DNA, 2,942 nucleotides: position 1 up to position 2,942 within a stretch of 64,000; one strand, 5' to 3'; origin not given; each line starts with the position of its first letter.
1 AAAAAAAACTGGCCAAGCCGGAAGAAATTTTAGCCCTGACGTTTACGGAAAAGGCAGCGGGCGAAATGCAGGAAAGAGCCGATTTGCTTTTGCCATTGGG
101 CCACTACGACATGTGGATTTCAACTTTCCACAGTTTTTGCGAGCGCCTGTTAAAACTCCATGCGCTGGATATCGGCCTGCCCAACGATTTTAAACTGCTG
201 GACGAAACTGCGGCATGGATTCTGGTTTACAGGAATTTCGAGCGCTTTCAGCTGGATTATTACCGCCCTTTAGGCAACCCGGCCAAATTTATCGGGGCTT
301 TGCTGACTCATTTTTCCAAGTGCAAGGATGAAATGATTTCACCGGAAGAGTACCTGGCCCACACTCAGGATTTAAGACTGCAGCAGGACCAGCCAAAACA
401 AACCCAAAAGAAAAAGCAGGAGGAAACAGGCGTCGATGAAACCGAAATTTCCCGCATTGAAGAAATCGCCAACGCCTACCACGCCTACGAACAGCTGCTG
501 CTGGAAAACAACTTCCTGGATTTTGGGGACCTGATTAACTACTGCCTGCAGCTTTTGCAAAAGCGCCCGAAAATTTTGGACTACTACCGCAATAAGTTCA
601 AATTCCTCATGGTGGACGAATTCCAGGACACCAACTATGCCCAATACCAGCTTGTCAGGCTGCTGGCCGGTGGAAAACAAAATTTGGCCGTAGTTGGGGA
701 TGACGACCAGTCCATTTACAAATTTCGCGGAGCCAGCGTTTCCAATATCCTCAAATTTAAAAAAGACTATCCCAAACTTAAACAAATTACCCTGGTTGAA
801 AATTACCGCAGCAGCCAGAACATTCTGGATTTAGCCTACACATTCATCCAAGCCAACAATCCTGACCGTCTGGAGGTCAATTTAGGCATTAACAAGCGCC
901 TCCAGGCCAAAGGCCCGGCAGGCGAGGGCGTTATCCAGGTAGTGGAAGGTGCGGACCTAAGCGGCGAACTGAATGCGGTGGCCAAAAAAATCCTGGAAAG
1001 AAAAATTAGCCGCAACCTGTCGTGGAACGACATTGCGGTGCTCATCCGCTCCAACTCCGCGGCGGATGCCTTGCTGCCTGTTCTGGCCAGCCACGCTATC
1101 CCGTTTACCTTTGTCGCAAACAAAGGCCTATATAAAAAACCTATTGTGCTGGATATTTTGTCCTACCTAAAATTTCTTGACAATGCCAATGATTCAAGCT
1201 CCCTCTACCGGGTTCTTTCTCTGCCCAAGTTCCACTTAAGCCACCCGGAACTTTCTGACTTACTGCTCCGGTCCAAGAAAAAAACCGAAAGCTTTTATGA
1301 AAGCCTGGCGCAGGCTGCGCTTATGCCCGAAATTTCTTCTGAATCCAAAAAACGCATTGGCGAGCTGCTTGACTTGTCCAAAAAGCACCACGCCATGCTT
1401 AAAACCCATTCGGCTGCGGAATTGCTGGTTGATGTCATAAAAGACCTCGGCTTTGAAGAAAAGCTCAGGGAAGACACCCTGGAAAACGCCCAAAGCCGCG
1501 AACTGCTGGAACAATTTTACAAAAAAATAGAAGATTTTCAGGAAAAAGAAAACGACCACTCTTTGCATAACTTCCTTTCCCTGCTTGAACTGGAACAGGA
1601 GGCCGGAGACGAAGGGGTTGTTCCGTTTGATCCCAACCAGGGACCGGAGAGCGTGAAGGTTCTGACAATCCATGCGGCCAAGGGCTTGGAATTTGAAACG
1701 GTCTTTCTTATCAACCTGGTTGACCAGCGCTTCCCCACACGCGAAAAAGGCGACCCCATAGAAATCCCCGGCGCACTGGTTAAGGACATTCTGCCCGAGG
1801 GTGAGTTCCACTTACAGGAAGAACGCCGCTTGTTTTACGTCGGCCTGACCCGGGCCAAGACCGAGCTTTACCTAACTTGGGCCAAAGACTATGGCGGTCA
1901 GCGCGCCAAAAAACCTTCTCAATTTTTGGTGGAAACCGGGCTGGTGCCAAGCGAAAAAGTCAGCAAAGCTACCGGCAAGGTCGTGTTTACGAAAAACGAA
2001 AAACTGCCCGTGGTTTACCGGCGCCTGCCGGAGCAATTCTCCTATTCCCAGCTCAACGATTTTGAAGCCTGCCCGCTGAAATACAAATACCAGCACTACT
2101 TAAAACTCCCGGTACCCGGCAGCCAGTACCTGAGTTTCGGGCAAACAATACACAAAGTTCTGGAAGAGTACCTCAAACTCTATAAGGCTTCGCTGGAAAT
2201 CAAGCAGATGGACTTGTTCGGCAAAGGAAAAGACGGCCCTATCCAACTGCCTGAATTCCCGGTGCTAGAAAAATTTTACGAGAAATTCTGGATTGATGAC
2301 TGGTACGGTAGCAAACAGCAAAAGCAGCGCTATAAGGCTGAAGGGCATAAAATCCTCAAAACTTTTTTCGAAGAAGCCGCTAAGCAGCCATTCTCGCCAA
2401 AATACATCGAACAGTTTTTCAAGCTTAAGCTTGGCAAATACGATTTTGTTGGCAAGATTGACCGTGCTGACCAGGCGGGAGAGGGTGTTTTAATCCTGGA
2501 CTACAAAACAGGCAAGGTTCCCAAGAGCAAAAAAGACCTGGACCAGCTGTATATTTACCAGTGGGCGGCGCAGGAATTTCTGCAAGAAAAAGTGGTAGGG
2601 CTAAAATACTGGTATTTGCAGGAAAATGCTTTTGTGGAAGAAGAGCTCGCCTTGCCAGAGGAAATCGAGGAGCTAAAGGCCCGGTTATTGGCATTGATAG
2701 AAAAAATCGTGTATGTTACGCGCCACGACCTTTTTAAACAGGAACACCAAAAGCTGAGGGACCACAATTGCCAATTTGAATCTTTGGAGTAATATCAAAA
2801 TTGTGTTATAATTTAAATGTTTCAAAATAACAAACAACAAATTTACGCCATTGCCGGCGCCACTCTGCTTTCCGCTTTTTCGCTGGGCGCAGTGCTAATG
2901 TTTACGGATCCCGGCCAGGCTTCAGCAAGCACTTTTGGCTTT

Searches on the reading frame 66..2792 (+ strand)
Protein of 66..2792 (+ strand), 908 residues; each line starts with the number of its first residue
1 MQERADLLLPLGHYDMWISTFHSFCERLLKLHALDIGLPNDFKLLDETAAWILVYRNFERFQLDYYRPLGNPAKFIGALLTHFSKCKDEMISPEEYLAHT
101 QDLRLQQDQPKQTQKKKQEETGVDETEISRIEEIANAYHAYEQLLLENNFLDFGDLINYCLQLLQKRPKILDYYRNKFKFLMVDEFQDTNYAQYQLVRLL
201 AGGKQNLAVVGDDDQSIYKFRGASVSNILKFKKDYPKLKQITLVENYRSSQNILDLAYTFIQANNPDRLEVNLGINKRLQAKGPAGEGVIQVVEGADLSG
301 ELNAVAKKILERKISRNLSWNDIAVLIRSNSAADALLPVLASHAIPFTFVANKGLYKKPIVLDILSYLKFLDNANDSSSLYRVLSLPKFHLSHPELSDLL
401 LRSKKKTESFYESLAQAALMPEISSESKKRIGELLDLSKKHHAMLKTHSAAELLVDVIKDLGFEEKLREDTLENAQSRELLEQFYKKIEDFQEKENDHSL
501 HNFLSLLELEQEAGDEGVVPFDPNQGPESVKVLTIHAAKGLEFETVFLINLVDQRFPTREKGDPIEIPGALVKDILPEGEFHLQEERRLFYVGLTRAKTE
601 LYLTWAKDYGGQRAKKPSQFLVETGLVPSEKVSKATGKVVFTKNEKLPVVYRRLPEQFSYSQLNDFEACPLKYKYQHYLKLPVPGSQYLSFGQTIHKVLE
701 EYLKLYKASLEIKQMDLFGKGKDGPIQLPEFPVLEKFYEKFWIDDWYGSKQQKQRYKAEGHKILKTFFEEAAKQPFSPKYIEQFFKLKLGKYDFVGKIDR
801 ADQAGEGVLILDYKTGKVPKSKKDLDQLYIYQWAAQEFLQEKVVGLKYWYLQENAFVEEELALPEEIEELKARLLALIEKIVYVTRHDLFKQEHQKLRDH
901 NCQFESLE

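Call 85: find_encoding_contigs(protein=window:66-2792:+, flank=10000, max_places=1)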
Protein window:66-2792:+ (908 aa): no gene with exactly this product is on record in the collection.

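Call 86: search_protein_families(library=pfam, proteins=[window:66-2792:+], max_evalue=0.0001)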
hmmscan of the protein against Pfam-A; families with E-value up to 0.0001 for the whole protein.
window:66-2792:+ (908 aa): 5 families
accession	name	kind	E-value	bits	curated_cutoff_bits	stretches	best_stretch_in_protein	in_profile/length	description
PF13361.12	UvrD_C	-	2.6e-53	182.1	25.6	1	241-607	1-349/350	UvrD-like helicase C-terminal domain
PF00580.27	UvrD-helicase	-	1.2e-52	179.7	23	1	1-236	61-271/271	UvrD/REP helicase N-terminal domain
PF12705.13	PDDEXK_1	-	5.5e-26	92.4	22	1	657-882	1-225/247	PD-(D/E)XK nuclease superfamily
PF13538.12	UvrD_C_2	-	5.6e-12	45.8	27.4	1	577-604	25-52/52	UvrD-like helicase C-terminal domain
PF13245.12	AAA_19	-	9.8e-08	32.7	25.1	1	176-221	89-134/134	AAA domain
